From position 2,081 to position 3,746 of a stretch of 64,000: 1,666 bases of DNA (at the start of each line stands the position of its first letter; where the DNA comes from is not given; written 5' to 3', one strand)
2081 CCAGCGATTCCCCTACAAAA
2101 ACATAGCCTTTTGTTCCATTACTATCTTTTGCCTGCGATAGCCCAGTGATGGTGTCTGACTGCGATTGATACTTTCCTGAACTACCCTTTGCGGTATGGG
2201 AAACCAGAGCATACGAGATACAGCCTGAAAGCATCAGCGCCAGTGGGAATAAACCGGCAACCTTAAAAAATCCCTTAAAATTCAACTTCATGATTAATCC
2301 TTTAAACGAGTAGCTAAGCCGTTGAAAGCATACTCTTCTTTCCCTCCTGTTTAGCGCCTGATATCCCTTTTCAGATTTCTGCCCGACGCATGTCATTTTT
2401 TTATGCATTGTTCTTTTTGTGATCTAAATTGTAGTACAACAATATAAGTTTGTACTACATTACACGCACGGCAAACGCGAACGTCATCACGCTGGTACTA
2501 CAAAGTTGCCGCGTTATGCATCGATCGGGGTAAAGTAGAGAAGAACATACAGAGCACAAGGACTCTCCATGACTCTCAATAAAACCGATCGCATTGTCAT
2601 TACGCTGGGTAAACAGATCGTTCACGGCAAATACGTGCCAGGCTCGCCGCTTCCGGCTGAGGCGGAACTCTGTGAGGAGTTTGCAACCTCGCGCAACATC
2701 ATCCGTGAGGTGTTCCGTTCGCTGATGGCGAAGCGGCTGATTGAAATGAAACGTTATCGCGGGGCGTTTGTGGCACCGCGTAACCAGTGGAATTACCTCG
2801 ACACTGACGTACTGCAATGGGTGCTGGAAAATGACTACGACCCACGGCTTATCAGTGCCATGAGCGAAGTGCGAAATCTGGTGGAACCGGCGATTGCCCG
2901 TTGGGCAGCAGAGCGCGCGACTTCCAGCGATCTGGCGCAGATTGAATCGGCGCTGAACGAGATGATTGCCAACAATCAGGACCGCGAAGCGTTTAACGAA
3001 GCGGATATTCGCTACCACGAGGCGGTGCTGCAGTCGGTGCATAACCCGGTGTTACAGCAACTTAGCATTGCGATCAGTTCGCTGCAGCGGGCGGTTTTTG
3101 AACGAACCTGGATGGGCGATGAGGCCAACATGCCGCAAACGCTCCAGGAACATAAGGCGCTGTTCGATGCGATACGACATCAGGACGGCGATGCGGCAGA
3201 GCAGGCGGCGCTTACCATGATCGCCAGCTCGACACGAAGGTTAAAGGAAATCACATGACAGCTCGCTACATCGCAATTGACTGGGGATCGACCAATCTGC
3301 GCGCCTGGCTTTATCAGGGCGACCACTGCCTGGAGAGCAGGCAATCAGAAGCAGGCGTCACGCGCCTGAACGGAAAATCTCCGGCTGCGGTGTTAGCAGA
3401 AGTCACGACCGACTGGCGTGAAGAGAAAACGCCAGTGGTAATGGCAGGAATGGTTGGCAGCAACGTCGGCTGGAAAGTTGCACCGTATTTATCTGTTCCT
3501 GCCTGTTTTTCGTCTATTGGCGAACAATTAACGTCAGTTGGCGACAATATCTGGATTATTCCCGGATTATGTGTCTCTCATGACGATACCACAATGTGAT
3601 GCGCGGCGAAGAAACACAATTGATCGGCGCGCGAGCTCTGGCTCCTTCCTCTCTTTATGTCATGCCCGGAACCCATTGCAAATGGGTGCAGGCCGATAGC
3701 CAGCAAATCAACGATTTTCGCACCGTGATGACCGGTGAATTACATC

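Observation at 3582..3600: Apparent single-base frameshift splitting dgoK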

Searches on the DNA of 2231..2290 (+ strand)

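Call 58: search_dna_similar(query=window:2231-2290:+, collection=ecoli_genomes, mode=near, max_rows=25, rows=best)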
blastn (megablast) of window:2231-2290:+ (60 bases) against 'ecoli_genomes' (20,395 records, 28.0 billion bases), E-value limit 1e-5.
Records with a match: 4188; places in all: 4188; records where one place covers at least 80% of the query: 3450.
Genomes with a match: 4188 of 5426; with a place that covers at least 80% of the query: 3450. Places per genome that has any: lowest 1, median 1, highest 1. On chromosomes: 4188 places; on plasmids: 0.
Best place of each record, by identity: >=99% 5; 95-99% 4156; 90-95% 27.
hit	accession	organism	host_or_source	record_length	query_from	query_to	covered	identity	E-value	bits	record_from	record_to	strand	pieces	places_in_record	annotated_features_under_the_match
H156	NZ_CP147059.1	Escherichia coli strain JKHS016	hospital wastewater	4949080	1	60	100%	100.0%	2e-22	111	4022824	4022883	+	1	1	yidX: protein YidX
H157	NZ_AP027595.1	Escherichia coli strain LR-64-2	Homo sapiens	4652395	1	60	100%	100.0%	2e-22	111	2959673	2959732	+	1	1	yidX: protein YidX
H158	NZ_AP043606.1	Escherichia coli strain AST198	Homo sapiens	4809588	1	60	100%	100.0%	2e-22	111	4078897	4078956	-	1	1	yidX: YidX family protein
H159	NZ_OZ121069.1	Escherichia coli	Homo sapiens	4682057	1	60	100%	100.0%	2e-22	111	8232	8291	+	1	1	yidX: protein YidX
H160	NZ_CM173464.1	Escherichia coli strain E423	cloacal swab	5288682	1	60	100%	100.0%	2e-22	111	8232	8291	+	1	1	yidX: YidX family protein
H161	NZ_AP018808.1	Escherichia coli strain E2865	Bos taurus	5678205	1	60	100%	98.3%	8e-21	106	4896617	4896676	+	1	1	yidX: protein YidX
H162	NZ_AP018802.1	Escherichia coli strain E2863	Bos taurus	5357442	1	60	100%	98.3%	8e-21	106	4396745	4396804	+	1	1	yidX: protein YidX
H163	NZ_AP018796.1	Escherichia coli strain E2855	Bos taurus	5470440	1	60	100%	98.3%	8e-21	106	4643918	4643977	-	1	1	yidX: protein YidX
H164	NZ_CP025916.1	Escherichia coli strain 120899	Homo sapiens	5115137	1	60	100%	98.3%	8e-21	106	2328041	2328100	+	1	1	yidX: protein YidX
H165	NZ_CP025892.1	Escherichia coli strain 503025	Homo sapiens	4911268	1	60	100%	98.3%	8e-21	106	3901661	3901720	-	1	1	yidX: protein YidX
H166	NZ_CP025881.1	Escherichia coli strain 503440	Homo sapiens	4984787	1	60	100%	98.3%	8e-21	106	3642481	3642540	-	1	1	yidX: protein YidX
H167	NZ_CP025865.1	Escherichia coli strain 504211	Homo sapiens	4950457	1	60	100%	98.3%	8e-21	106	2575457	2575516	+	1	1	yidX: protein YidX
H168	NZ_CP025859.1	Escherichia coli strain 504239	Homo sapiens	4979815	1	60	100%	98.3%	8e-21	106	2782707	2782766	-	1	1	yidX: protein YidX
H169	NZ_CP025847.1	Escherichia coli strain 602354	Homo sapiens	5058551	1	60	100%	98.3%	8e-21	106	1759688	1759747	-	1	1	yidX: protein YidX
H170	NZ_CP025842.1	Escherichia coli strain 720632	Homo sapiens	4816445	1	60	100%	98.3%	8e-21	106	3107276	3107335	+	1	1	yidX: protein YidX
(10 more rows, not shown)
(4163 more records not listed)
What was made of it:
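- On Genuine inherited frameshift pseudogene: yidX 2260A is in exactly the same five genomes (call 58).
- The yidX 2260A SNP occurs in exactly the same five genomes (call 58).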

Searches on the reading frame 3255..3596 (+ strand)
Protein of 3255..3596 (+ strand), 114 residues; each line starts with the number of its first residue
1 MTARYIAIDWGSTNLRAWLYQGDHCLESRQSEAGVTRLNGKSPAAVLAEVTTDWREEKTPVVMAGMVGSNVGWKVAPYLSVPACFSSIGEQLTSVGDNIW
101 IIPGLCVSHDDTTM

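Call 11: list_cluster_members(proteins=[window:3255-3596:+, window:3596-4129:+, window:3599-4129:+])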
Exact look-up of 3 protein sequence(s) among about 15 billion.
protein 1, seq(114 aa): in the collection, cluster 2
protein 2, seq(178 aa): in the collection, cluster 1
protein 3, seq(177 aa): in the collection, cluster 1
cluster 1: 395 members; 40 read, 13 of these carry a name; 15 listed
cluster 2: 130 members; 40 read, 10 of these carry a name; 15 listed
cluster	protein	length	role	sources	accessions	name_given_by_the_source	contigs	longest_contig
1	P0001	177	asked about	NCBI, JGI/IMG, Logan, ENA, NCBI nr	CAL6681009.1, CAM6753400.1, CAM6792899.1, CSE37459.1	2-dehydro-3-deoxygalactonokinase [Escherichia coli] | 2-dehydro-3-deoxygalactonokinase | 2-oxo-3-deoxygalactonate kinase [Escherichia coli HVH 209 (4-3062651)]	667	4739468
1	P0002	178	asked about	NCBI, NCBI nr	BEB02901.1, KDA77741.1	hypothetical protein VEE33_27090 [Escherichia coli] | 2-oxo-3-deoxygalactonate kinase [Escherichia coli 2-011-08_S3_C2]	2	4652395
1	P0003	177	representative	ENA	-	-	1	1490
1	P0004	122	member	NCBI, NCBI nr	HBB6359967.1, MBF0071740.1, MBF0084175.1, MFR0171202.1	2-dehydro-3-deoxygalactonokinase, partial [Escherichia coli] | 2-dehydro-3-deoxygalactonokinase [Escherichia coli]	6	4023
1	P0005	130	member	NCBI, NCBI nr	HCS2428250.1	TPA: 2-dehydro-3-deoxygalactonokinase, partial [Shigella flexneri] | 2-dehydro-3-deoxygalactonokinase [Shigella flexneri]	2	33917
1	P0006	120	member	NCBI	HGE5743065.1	TPA: 2-dehydro-3-deoxygalactonokinase, partial [Escherichia coli]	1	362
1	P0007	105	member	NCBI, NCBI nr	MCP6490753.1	2-dehydro-3-deoxygalactonokinase, partial [Klebsiella pneumoniae] | 2-dehydro-3-deoxygalactonokinase [Klebsiella pneumoniae]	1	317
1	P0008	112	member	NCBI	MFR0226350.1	2-dehydro-3-deoxygalactonokinase, partial [Escherichia coli]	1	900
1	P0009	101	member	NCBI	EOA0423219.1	2-dehydro-3-deoxygalactonokinase, partial [Escherichia coli]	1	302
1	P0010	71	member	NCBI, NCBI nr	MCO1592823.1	2-dehydro-3-deoxygalactonokinase, partial [Escherichia coli] | 2-dehydro-3-deoxygalactonokinase [Escherichia coli]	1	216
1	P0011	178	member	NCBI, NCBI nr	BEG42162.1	hypothetical protein VET9_00100 [Escherichia coli]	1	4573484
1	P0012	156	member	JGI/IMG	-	2-dehydro-3-deoxygalactonokinase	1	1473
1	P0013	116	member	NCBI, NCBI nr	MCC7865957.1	2-dehydro-3-deoxygalactonokinase, partial [Escherichia coli] | 2-dehydro-3-deoxygalactonokinase [Escherichia coli]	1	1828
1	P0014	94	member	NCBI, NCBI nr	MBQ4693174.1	2-oxo-3-deoxygalactonate kinase, partial [Escherichia coli] | 2-oxo-3-deoxygalactonate kinase [Escherichia coli]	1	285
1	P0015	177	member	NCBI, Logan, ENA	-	-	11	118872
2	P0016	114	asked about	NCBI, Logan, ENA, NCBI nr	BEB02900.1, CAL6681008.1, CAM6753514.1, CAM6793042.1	2-dehydro-3-deoxygalactonokinase [Escherichia coli] | hypothetical protein G861_00266 [Escherichia coli HVH 209 (4-3062651)]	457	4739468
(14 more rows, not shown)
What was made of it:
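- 3255..3599 (+): ORF1, 114 aa: native DgoK residues 1-111, then Thr-Thr-Met and a stop. The exact protein is on 457 contigs (call 11).
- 3596..4132 (+): ORF2, 178 aa from GTG (177 aa from ATG 3599): native residues 115/116-292, with no Shine-Dalgarno sequence. The exact 177-aa product is on 667 contigs (call 11).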

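Call 13: find_encoding_contigs(protein=P0016, flank=3000, max_places=10)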
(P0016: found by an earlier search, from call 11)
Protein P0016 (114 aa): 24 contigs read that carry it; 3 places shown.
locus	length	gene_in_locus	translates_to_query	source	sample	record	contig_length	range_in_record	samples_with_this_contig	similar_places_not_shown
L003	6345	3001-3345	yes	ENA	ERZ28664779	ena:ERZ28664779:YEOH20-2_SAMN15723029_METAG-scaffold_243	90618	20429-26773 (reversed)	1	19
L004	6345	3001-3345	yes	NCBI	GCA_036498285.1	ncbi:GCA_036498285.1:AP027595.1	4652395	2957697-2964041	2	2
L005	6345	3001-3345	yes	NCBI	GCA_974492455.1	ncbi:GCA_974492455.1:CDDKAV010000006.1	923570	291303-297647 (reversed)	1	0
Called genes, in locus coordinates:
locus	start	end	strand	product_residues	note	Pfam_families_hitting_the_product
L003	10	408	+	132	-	PF20159:YidB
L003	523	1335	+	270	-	PF00702:Hydrolase, PF05116:S6PP (weak), PF08282:Hydrolase_3, PF05116:S6PP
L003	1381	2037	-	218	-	PF27265:YidX_N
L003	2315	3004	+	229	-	PF00392:GntR, PF07729:FCD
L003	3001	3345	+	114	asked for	PF05035:DGOK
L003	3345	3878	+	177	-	PF05035:DGOK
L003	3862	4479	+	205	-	PF01081:Aldolase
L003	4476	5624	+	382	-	PF02746:MR_MLE_N, PF13378:MR_MLE_C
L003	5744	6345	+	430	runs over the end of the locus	PF00083:Sugar_tr, PF07690:MFS_1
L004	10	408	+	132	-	PF20159:YidB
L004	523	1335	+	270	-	PF00702:Hydrolase, PF05116:S6PP (weak), PF08282:Hydrolase_3, PF05116:S6PP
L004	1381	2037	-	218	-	PF27265:YidX_N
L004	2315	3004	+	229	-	PF00392:GntR, PF07729:FCD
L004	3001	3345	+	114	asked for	PF05035:DGOK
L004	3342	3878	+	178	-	PF05035:DGOK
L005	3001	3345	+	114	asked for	PF05035:DGOK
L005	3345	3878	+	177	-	PF05035:DGOK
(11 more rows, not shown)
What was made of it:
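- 3255..3599 (+): It hits Pfam DGOK (call 13).
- On DgoK / Pfam PF05035 (DGOK), 2-dehydro-3-deoxygalactonokinase: Both ORF products hit PF05035 (call 13).
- The exact 114-aa product is on 457 contigs and is indexed in 764 blocks of NCBI, ENA and Logan assemblies (calls 11, 13).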
